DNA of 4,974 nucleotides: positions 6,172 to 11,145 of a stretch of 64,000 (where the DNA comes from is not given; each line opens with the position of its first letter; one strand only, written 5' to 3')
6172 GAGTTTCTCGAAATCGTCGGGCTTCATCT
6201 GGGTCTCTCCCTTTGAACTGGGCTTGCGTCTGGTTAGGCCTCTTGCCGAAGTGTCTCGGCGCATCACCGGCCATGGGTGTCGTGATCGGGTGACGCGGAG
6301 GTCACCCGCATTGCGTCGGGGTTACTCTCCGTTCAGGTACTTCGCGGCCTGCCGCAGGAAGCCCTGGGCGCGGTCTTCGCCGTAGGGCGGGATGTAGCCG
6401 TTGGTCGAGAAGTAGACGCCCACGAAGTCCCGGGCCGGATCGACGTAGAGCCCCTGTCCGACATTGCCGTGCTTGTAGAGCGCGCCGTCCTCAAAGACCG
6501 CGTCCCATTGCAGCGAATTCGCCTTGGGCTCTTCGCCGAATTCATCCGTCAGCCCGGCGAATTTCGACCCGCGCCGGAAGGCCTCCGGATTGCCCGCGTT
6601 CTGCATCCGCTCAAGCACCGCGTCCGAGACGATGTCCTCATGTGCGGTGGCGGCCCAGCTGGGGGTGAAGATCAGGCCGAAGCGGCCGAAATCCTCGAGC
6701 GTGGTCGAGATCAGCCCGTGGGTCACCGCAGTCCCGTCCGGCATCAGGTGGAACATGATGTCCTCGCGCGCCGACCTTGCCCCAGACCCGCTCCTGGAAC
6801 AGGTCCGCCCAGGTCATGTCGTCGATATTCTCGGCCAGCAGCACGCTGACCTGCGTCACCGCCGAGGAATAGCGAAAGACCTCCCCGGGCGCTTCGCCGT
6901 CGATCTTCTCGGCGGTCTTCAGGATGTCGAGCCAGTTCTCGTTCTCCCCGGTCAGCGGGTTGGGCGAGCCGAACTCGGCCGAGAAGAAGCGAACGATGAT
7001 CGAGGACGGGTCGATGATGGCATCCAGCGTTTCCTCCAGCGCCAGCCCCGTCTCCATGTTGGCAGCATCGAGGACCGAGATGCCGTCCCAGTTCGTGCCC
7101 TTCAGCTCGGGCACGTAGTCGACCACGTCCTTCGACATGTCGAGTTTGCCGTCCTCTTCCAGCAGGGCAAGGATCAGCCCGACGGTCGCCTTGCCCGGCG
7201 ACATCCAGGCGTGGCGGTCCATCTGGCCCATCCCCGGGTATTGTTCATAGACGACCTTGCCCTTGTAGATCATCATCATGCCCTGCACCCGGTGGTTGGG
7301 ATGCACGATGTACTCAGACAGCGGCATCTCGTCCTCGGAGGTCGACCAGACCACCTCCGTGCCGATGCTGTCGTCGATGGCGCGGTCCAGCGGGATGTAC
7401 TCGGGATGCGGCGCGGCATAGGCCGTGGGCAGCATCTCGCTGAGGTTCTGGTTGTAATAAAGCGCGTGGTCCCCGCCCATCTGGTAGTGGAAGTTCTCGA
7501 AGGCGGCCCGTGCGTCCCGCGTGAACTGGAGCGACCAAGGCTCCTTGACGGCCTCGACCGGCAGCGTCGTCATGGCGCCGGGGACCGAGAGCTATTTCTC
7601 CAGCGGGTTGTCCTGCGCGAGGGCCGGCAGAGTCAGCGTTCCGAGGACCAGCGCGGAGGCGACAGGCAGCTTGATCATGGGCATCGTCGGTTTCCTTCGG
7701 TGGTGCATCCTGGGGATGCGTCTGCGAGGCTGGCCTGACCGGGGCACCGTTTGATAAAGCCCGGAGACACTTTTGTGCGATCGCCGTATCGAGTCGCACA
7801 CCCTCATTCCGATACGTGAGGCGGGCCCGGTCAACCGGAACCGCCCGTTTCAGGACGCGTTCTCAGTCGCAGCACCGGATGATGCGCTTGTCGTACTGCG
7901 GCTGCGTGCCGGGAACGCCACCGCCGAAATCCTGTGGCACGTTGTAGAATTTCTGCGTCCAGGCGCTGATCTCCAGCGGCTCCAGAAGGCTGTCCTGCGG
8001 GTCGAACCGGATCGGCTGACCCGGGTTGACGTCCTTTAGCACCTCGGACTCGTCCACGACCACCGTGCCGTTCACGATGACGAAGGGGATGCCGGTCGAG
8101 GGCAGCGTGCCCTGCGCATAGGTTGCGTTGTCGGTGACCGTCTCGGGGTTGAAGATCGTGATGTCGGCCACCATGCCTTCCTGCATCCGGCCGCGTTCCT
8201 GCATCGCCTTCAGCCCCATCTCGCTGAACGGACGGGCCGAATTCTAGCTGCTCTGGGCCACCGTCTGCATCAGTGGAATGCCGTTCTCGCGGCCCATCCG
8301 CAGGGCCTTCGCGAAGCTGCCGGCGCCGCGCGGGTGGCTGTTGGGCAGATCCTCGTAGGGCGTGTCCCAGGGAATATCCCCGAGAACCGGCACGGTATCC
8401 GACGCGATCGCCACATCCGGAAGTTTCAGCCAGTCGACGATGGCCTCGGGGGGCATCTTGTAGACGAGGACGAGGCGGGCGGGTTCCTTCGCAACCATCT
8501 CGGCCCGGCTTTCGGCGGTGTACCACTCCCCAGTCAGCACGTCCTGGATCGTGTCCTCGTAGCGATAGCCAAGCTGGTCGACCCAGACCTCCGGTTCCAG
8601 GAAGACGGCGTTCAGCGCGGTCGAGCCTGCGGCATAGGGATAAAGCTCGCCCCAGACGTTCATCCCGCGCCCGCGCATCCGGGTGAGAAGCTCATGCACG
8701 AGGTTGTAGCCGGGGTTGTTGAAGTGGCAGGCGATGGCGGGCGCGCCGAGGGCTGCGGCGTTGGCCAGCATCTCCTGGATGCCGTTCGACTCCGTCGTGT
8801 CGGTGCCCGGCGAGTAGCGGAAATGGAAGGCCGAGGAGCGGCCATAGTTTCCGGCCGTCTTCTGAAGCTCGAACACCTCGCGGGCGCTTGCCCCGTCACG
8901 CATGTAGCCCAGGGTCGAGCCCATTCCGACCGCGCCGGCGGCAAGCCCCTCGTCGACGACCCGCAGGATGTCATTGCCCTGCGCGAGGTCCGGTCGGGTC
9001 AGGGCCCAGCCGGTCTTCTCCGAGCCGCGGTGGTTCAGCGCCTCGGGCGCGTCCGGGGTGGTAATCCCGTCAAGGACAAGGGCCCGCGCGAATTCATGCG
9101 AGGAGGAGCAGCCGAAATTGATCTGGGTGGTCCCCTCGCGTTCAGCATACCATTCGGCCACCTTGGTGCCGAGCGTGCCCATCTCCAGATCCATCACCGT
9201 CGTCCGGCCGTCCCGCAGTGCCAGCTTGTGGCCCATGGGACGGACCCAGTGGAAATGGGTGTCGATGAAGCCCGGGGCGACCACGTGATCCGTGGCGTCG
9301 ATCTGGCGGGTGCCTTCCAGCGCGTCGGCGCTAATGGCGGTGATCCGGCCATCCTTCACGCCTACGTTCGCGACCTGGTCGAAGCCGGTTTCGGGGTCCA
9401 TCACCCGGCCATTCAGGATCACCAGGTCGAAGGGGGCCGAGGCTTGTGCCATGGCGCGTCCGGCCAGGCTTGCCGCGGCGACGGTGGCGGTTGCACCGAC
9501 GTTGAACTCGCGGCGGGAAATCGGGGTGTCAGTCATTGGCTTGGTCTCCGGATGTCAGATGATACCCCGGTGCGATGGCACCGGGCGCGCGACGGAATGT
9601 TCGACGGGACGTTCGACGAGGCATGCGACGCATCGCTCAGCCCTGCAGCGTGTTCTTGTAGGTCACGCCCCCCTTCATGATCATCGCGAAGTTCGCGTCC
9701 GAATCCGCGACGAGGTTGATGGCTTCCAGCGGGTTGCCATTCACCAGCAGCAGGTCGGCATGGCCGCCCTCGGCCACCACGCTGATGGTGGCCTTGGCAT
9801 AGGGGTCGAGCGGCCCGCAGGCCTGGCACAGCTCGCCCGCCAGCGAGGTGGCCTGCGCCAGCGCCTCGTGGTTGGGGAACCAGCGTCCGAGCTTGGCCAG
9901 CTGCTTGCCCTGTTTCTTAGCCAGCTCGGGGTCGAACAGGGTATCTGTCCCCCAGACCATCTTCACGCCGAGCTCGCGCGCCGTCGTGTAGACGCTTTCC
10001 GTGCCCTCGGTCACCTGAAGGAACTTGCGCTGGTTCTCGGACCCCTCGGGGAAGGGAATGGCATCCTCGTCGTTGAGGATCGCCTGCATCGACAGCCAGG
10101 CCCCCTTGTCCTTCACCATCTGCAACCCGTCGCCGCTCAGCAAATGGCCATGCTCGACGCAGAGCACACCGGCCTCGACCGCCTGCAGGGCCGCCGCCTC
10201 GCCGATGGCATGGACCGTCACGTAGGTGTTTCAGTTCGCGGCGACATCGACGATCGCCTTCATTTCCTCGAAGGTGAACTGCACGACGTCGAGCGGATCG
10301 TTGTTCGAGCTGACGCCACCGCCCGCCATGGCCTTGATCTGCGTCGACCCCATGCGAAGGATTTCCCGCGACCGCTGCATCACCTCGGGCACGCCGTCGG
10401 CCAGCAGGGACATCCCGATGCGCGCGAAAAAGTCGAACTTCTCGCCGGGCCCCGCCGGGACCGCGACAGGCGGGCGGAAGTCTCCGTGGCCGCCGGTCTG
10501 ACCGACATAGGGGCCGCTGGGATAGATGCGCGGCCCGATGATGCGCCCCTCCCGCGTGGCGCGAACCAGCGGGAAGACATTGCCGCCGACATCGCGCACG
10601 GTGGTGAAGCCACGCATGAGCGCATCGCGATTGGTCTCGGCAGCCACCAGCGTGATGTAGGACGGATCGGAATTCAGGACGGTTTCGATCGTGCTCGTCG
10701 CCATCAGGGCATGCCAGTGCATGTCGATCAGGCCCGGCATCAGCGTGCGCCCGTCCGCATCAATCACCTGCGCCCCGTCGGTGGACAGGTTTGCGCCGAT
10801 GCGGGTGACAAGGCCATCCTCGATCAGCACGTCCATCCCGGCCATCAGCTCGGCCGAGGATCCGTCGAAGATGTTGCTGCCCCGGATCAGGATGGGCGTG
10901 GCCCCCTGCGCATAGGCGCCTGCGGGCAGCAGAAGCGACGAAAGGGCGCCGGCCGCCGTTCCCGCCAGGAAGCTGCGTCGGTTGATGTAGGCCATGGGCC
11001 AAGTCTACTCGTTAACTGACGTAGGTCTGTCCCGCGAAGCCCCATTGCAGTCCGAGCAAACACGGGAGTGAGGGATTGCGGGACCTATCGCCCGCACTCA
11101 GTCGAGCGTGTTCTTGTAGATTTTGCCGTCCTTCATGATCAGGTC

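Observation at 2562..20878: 18-kb single-strand cluster coupling exported hydrolases to an acyl-CoA processing module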

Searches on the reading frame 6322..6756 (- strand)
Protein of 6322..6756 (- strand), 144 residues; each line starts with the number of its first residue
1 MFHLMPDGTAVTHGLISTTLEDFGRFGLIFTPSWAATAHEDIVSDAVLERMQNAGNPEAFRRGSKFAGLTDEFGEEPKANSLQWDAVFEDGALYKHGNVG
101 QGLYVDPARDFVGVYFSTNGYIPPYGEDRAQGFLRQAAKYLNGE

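Call 7: search_protein_families(library=pfam, proteins=[window:6322-6756:-], max_evalue=0.001)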
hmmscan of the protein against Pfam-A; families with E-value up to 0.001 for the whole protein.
window:6322-6756:- (144 aa): 1 family
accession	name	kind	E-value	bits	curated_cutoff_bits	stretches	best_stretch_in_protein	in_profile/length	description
PF00144.29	Beta-lactamase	-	7.7e-05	22.5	27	1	12-129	217-320/329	Beta-lactamase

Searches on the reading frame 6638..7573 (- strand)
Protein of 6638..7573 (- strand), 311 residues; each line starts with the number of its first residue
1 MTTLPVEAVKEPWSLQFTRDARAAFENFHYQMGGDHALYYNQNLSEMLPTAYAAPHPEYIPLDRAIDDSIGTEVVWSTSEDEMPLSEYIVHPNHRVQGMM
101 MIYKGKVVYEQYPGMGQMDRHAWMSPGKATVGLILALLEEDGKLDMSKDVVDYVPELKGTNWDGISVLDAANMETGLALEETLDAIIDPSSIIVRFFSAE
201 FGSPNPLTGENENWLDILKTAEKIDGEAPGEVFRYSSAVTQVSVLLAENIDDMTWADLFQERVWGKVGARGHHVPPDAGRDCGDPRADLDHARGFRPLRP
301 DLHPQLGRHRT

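Call 7: search_protein_families(library=pfam, proteins=[window:6638-7573:-], max_evalue=0.001)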
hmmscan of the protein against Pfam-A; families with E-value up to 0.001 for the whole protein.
window:6638-7573:- (311 aa): 1 family
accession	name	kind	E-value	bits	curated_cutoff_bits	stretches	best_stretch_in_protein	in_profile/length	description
PF00144.29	Beta-lactamase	-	3.8e-15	56.3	27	1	99-303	17-212/329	Beta-lactamase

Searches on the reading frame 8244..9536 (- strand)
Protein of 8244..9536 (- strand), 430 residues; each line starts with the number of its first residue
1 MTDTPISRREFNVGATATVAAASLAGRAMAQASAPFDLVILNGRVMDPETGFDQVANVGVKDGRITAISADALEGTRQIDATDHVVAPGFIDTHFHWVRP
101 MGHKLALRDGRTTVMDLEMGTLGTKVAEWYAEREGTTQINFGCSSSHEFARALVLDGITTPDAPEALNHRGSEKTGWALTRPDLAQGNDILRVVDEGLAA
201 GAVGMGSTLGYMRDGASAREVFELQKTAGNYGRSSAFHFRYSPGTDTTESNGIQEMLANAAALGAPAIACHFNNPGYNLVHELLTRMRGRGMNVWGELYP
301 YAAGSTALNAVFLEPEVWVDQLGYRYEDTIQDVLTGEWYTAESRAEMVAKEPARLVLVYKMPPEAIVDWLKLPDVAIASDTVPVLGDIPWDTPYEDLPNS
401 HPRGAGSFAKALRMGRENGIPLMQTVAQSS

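Call 7: search_protein_families(library=pfam, proteins=[window:8244-9536:-], max_evalue=0.001)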
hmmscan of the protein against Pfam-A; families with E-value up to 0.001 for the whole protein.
window:8244-9536:- (430 aa): 1 family
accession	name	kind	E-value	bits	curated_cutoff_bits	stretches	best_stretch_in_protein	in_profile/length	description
PF07969.17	Amidohydro_3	-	0.00031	20.8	29.7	1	79-114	3-47/472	Amidohydrolase family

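Call 9: search_protein_families(library=ncbifam, proteins=[window:8244-9536:-], max_evalue=0.00001)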
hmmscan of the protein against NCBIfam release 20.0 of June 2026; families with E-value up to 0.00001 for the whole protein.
window:8244-9536:- (430 aa): 23 families
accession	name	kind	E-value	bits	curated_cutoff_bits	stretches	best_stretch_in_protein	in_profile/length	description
NF006560.0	PRK09061.1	subfamily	7.1e-80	268.7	340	1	20-414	10-415/517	amidohydrolase family protein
NF006689.0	PRK09237.1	equivalog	3.2e-14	52.3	371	1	36-123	3-96/383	amidohydrolase/deacetylase family metallohydrolase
NF006839.0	PRK09357.1-4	equivalog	6e-14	51.5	576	1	38-100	2-65/422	dihydroorotase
NF009941.0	PRK13404.1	subfamily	4.1e-12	45.5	647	1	35-110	3-76/478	dihydropyrimidinase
NF006845.0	PRK09357.2-6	equivalog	1.3e-11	43.8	728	1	38-100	3-67/428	dihydroorotase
NF006844.0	PRK09357.2-5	equivalog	3.1e-09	36.4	701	1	38-100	4-67/422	dihydroorotase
NF009686.0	PRK13207.1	subfamily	4.1e-09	35.7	354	1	10-126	43-169/569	urease subunit alpha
TIGR03178.1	allantoinase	equivalog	5.5e-09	35.3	357.85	1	37-100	1-63/441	allantoinase AllB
TIGR03121.1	one_C_dehyd_A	equivalog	1.1e-08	33.8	392.75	1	38-97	2-62/556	formylmethanofuran dehydrogenase subunit A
NF006056.0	PRK08204.1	subfamily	1.9e-08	33.6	391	1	42-97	9-68/449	hypothetical protein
NF005791.0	PRK07627.1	equivalog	2.3e-08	33.4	442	1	38-93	3-60/425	dihydroorotase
NF005960.0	PRK08044.1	equivalog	2.4e-08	33.1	688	1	36-102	3-67/453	allantoinase AllB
NF006838.0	PRK09357.1-3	equivalog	4.8e-08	32.3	644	1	38-94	3-61/423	dihydroorotase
NF009060.0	PRK12394.1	equivalog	8.9e-08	31.3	442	1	37-97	4-65/381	metallo-dependent hydrolase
NF006559.0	PRK09060.1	equivalog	4.2e-07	28.6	482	1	34-100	3-68/444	dihydroorotase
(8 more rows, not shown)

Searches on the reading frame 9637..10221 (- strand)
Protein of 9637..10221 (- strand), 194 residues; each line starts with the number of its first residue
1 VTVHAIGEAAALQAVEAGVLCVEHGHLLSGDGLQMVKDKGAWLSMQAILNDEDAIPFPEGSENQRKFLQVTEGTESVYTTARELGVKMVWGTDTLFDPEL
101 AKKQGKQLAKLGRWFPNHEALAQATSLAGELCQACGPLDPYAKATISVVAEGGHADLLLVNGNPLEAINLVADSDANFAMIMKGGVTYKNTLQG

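Call 7: search_protein_families(library=pfam, proteins=[window:9637-10221:-], max_evalue=0.001)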
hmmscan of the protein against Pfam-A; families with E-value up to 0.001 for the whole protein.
window:9637-10221:- (194 aa): 1 family
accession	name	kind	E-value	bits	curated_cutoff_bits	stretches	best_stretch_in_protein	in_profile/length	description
PF01979.26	Amidohydro_1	-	1.9e-05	24.5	25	1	2-185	152-342/345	Amidohydrolase family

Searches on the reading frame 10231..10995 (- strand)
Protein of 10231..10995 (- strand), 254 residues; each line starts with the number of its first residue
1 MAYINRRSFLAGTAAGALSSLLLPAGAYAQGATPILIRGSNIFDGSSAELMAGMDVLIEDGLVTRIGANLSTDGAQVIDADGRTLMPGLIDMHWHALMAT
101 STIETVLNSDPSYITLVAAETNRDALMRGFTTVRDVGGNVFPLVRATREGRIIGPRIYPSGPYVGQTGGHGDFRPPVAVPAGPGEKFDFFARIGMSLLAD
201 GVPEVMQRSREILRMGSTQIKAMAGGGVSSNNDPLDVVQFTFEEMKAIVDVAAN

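Call 7: search_protein_families(library=pfam, proteins=[window:10231-10995:-], max_evalue=0.001)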
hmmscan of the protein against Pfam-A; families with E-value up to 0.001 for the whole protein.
window:10231-10995:- (254 aa): 2 families
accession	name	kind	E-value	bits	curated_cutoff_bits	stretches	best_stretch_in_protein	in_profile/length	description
PF01979.26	Amidohydro_1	-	1.4e-15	57.9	25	1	84-253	1-145/345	Amidohydrolase family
PF07969.17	Amidohydro_3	-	8.2e-07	29.3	29.7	1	76-111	1-35/472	Amidohydrolase family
